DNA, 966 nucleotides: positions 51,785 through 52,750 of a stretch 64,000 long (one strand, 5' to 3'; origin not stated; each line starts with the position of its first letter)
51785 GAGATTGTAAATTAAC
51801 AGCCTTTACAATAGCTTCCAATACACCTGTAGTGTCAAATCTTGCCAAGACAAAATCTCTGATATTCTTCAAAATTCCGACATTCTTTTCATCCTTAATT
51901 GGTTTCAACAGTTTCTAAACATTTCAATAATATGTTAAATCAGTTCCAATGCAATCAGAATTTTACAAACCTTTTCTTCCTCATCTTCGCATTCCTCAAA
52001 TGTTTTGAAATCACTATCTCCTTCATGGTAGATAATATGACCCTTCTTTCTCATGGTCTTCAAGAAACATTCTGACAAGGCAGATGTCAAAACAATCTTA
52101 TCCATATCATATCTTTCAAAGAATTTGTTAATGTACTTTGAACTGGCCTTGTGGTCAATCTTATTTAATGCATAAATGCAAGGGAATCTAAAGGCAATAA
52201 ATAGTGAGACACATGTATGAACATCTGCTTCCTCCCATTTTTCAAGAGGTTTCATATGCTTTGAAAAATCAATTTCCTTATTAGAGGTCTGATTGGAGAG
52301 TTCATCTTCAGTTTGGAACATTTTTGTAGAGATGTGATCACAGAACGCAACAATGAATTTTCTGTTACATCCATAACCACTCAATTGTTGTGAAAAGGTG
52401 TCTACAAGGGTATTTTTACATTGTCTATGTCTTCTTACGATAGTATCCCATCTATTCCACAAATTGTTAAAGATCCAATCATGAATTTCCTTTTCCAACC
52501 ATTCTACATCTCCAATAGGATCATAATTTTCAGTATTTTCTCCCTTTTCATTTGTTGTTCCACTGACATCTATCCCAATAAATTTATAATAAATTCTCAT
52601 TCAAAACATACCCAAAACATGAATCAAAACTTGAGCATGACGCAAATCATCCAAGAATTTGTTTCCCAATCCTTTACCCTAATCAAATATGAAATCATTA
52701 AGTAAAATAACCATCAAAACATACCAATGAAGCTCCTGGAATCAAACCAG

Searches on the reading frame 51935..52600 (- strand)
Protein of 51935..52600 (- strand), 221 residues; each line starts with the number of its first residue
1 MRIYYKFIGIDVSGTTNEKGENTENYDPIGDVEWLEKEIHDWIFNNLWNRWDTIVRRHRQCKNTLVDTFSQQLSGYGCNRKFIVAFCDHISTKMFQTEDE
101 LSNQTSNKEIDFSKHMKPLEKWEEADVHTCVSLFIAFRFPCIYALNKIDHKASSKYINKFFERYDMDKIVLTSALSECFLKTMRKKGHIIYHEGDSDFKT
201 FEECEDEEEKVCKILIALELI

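Call 38: search_protein_families(library=pfam, max_evalue=0.001, proteins=[window:51935-52600:-])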
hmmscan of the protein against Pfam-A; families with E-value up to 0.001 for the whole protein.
window:51935-52600:- (221 aa): 1 family
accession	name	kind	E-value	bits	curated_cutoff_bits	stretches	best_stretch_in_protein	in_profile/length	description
PF08438.16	YGR210-like_G4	-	2.2e-16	60.7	24.7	1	144-210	1-68/108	Obg-like GTPase YGR210-like, G4 motif-containing domain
